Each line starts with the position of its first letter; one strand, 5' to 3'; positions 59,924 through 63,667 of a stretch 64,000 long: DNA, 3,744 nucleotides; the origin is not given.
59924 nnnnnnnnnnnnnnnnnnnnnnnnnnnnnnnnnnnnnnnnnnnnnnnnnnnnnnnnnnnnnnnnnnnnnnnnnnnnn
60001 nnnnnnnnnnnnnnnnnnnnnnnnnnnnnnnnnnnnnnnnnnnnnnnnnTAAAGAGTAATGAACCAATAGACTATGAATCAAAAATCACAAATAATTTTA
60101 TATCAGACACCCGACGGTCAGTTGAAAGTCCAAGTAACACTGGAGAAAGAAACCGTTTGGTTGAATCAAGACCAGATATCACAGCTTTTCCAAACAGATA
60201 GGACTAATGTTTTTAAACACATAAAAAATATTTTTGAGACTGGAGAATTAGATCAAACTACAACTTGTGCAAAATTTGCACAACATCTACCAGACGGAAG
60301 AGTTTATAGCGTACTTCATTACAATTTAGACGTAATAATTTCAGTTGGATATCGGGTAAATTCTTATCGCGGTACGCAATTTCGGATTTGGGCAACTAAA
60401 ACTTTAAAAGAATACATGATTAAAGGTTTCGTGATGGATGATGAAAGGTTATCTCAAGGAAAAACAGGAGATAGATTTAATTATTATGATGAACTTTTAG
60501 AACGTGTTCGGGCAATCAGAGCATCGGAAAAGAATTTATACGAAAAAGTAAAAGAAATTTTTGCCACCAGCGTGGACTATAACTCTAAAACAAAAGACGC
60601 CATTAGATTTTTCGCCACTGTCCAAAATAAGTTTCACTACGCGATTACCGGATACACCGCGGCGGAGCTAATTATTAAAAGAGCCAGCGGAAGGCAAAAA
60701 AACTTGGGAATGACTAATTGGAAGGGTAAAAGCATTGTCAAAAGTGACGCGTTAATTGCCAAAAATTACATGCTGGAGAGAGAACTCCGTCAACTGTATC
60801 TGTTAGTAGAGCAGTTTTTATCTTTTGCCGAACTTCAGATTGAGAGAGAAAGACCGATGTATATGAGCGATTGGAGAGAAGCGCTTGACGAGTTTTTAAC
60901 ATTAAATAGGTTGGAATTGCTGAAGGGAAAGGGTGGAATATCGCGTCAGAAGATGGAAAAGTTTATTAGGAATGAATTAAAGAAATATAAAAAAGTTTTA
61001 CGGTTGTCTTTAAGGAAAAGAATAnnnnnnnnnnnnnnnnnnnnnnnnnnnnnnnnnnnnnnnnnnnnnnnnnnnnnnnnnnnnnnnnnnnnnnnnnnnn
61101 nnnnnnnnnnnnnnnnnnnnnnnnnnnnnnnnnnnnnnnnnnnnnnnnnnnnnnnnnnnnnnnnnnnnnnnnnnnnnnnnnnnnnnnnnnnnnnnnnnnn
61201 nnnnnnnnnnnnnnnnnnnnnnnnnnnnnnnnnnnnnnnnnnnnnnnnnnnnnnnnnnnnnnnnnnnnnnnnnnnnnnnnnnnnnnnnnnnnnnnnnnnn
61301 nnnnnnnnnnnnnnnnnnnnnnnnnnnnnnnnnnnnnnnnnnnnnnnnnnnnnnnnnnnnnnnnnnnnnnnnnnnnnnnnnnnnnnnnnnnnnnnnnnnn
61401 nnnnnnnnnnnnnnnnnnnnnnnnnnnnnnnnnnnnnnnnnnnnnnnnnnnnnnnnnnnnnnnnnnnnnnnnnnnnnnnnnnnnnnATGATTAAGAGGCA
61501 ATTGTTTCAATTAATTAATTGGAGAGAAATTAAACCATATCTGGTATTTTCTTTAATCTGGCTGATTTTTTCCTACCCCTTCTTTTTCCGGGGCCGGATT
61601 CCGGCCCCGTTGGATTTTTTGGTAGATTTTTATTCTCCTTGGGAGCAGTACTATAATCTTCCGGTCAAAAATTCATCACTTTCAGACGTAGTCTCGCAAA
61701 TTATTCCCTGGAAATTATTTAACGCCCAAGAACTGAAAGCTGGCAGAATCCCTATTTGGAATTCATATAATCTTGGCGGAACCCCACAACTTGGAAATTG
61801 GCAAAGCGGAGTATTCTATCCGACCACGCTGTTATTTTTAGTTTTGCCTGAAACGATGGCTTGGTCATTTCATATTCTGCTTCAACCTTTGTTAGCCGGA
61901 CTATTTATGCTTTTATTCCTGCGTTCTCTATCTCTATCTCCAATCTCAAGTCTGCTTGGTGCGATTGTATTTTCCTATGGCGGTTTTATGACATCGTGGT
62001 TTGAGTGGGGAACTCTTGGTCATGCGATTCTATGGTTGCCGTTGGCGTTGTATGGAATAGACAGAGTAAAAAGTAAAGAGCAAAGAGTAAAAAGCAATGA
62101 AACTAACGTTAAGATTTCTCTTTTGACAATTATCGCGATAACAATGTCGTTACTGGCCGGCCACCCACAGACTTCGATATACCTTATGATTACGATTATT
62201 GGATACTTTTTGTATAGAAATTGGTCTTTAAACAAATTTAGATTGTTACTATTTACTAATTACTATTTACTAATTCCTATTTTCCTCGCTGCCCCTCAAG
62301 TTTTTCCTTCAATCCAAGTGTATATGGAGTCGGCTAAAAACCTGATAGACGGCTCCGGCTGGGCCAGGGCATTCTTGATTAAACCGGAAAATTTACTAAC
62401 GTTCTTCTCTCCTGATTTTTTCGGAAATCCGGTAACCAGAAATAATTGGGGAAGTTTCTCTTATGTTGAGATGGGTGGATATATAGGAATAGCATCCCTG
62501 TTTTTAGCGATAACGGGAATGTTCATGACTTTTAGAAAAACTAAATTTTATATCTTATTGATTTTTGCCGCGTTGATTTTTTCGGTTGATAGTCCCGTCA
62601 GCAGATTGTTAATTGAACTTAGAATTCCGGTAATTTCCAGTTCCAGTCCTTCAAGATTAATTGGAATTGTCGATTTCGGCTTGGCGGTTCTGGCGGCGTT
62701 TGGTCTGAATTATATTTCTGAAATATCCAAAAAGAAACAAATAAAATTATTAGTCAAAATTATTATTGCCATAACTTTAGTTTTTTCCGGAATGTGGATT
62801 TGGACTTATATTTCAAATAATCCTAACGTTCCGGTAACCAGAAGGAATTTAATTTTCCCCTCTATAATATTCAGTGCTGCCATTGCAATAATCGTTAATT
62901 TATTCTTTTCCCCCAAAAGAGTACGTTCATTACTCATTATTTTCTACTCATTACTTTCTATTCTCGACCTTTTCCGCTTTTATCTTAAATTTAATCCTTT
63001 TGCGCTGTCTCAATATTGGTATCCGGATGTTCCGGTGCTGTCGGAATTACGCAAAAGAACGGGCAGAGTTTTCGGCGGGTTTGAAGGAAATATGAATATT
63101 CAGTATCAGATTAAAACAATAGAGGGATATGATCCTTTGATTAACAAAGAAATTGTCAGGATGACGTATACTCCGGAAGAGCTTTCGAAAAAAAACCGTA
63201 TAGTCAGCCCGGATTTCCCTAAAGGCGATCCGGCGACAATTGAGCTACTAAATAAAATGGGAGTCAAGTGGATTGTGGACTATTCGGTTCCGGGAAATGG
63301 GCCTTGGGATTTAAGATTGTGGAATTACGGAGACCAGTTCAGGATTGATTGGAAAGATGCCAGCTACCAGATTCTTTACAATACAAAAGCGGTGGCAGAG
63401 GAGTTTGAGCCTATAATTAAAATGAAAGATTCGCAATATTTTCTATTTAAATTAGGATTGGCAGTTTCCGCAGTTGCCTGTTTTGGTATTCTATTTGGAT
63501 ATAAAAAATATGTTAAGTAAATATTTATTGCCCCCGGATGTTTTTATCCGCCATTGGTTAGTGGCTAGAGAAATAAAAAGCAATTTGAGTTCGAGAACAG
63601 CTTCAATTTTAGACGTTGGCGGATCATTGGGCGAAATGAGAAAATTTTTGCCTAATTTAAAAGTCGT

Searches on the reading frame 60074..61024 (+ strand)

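Call 64: search_protein_families(library=pfam, proteins=[window:60074-61024:+], max_evalue=0.001)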
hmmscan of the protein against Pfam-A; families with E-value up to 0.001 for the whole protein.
window:60074-61024:+ (317 aa): 1 family
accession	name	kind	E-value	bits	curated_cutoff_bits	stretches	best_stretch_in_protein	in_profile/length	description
PF13310.11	Virulence_RhuM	-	7.6e-97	324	33.7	1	64-307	2-246/252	Virulence protein RhuM family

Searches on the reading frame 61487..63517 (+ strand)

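Call 31: search_protein_families(library=pfam, proteins=[window:61487-63517:+], max_evalue=0.001)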
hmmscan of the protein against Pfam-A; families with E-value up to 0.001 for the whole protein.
window:61487-63517:+ (677 aa): 1 family
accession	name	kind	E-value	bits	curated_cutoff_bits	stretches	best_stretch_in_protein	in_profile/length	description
PF09586.16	YfhO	-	5.7e-05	22.1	28.5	1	108-498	74-441/835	Bacterial membrane protein YfhO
